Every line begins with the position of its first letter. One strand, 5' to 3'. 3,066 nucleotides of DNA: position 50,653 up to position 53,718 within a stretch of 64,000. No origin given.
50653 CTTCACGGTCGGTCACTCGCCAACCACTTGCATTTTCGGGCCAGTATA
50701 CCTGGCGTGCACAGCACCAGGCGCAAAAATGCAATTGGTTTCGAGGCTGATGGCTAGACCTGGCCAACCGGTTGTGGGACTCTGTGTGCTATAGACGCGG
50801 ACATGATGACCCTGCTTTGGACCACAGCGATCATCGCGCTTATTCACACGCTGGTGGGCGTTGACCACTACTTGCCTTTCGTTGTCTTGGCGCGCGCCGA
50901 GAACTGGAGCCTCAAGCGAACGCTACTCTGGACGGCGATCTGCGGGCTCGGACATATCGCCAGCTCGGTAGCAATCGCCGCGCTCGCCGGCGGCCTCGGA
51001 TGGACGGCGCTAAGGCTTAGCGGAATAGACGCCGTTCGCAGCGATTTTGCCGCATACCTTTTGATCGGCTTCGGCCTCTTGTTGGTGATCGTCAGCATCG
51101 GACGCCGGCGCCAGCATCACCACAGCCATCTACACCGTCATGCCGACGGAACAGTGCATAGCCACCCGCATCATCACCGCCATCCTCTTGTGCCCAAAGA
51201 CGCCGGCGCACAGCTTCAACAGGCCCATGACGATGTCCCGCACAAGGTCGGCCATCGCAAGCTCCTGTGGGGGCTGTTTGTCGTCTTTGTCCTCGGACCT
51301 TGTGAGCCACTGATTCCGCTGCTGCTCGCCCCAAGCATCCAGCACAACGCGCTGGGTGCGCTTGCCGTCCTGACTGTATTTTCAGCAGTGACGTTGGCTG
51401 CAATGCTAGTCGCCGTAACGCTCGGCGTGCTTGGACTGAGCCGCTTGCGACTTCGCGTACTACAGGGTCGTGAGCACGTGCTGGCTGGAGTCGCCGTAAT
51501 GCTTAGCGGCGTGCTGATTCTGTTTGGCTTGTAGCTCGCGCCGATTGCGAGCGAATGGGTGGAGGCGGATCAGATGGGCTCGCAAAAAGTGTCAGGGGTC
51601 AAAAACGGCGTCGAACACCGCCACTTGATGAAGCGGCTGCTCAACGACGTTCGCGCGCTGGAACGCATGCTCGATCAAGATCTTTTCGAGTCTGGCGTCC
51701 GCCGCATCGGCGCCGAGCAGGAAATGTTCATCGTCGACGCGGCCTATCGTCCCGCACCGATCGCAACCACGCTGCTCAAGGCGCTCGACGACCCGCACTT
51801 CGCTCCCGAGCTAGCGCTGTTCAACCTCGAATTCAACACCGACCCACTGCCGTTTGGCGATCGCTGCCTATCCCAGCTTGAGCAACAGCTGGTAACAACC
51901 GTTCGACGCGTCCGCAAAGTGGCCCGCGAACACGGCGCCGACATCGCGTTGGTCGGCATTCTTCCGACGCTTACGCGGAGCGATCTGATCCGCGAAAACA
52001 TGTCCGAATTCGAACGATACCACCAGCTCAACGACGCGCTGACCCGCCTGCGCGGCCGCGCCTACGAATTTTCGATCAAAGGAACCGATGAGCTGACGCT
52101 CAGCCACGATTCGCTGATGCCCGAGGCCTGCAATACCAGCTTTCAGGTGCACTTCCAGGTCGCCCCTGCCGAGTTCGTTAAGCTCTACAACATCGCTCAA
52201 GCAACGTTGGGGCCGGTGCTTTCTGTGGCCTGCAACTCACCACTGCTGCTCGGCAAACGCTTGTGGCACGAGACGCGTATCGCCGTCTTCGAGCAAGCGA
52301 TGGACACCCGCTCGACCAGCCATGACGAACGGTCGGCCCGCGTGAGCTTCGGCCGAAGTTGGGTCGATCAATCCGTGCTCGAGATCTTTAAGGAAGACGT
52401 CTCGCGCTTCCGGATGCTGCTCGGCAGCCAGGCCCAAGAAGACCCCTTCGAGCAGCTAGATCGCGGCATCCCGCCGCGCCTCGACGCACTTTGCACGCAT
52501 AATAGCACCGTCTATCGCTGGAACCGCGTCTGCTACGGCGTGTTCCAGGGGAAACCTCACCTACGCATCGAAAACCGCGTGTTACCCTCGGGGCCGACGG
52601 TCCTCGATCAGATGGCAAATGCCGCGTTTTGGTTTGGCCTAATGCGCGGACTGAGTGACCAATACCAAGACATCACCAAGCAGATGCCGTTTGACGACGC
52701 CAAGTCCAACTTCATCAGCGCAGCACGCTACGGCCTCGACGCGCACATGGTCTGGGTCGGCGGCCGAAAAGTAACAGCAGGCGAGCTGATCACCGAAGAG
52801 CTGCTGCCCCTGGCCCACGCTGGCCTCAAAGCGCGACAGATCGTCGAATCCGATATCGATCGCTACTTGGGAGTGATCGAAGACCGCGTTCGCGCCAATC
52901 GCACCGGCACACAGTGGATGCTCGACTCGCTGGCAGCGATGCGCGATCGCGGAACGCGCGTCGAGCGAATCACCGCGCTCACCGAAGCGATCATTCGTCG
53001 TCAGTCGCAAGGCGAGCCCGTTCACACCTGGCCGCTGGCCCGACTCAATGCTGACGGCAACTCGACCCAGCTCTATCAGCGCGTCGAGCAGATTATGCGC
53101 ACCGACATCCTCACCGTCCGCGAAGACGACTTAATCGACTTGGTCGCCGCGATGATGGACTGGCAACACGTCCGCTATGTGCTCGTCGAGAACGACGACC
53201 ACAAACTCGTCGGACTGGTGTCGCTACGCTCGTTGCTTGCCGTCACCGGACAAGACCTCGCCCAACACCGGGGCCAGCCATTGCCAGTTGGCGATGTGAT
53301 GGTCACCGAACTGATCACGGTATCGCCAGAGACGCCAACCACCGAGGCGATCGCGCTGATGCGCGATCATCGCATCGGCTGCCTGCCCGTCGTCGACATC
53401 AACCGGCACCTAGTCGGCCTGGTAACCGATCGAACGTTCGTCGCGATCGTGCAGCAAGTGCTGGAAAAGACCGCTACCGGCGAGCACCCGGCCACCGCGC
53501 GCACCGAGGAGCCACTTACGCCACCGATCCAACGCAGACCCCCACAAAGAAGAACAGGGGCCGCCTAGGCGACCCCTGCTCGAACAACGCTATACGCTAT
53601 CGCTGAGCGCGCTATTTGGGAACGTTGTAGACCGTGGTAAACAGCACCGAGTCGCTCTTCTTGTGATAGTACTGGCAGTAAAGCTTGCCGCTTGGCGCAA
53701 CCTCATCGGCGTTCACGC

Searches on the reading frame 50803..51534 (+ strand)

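Call 12: search_protein_families(library=ncbifam, proteins=[window:50803-51534:+], max_evalue=0.01)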
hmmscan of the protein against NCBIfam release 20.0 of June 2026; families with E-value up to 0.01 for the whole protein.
window:50803-51534:+ (243 aa): 2 families
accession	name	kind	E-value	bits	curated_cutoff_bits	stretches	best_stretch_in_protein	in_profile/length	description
NF007454.0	PRK10019.1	subfamily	9.2e-05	21.8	195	1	102-209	125-237/283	nickel/cobalt efflux transporter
NF033827.1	CDF_efflux_DmeF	equivalog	0.0025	17.3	250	1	47-127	85-167/309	CDF family Co(II)/Ni(II) efflux transporter DmeF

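Call 43: search_protein_families(library=pfam, proteins=[window:50803-51534:+], max_evalue=0.0001)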
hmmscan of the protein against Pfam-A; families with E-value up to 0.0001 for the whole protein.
window:50803-51534:+ (243 aa): 1 family
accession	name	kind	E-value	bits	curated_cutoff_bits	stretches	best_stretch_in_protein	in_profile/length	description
PF13386.12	DsbD_2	-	1.4e-05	25.6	24.9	0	43-237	34-198/199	Cytochrome C biogenesis protein transmembrane region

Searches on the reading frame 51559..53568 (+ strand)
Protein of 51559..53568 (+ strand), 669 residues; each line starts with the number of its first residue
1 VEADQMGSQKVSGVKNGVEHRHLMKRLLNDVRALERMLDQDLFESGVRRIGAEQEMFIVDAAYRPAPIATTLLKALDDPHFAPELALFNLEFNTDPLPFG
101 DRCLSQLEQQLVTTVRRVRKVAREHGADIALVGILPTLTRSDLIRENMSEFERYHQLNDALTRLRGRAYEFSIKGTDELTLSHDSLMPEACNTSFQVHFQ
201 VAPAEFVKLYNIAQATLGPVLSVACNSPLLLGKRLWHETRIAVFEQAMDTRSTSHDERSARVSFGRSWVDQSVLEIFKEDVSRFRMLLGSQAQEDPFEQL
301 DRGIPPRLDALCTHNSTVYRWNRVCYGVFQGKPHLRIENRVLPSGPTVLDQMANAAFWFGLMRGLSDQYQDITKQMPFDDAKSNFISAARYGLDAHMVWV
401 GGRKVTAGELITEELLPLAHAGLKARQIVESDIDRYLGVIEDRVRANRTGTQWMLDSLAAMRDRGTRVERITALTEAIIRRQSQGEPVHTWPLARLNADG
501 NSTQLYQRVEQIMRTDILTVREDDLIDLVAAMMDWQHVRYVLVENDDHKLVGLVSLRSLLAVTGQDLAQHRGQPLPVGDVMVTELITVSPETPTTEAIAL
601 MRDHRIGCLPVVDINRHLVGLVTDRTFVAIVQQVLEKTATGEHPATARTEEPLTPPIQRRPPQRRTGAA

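Call 12: search_protein_families(library=ncbifam, proteins=[window:51559-53568:+], max_evalue=0.01)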
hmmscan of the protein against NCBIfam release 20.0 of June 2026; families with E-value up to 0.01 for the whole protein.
window:51559-53568:+ (669 aa): 29 families (the best 25 are shown)
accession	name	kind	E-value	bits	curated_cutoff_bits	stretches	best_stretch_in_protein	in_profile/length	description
NF041552.1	TF_PrdR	equivalog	1.8e-12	46.4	795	1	505-638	4-132/577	sigma-54 dependent transcriptional regulator PrdR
TIGR01302.1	IMP_dehydrog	equivalog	2e-12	46.7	481.5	1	507-628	80-197/450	IMP dehydrogenase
NF011442.0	PRK14869.1-4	equivalog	1.4e-10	40.3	400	2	577-628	72-123/543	putative manganese-dependent inorganic diphosphatase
NF011443.0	PRK14869.1-5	equivalog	1.9e-10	39.8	335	2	577-629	71-123/546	putative manganese-dependent inorganic diphosphatase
NF011447.0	PRK14869.2-3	equivalog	2.7e-10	39.4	522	2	575-637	68-130/540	putative manganese-dependent inorganic diphosphatase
TIGR01186.1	proV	subfamily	2.9e-09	36.5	326.6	1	507-633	242-359/363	betaine/proline/choline family ABC transporter ATP-binding protein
NF011449.0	PRK14869.2-5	equivalog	2.4e-08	33.5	411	1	577-638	69-131/451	putative manganese-dependent inorganic diphosphatase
NF010043.0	PRK13517.1-3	equivalog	1.7e-07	30.5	409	1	45-167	8-131/381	glutamate--cysteine ligase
TIGR00400.1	mgtE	equivalog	9.9e-07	27.9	232.75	1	536-634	165-254/450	magnesium transporter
NF041630.1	CBS_CbpB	equivalog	1.3e-06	28.4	125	1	541-636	45-140/143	cyclic-di-AMP-binding protein CbpB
TIGR02050.1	gshA_cyan_rel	subfamily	3.7e-06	26.5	176.4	1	50-162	2-112/287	YbdK family carboxylate-amine ligase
NF002505.0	PRK01862.1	equivalog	5.7e-06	25.3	482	1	508-627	448-566/577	ClcB-like voltage-gated chloride channel protein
NF011440.0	PRK14869.1-2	equivalog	6.2e-06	25.1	746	0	509-563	243-298/541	putative manganese-dependent inorganic diphosphatase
NF011441.0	PRK14869.1-3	equivalog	6.9e-06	24.9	753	1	577-631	70-124/548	putative manganese-dependent inorganic diphosphatase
TIGR00393.1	kpsF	subfamily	7.7e-06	25.7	203.7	1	503-622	151-267/268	KpsF/GutQ family sugar-phosphate isomerase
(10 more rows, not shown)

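Call 43: search_protein_families(library=pfam, proteins=[window:51559-53568:+], max_evalue=0.0001)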
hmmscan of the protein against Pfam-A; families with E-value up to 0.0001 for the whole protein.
window:51559-53568:+ (669 aa): 2 families
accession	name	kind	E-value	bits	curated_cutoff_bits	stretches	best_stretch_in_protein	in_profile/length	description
PF00571.33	CBS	-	1.1e-22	80.5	24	2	577-628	1-52/57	CBS domain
PF04107.18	GCS2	-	7.4e-11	42.4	21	1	51-155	2-108/291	Glutamate-cysteine ligase family 2(GCS2)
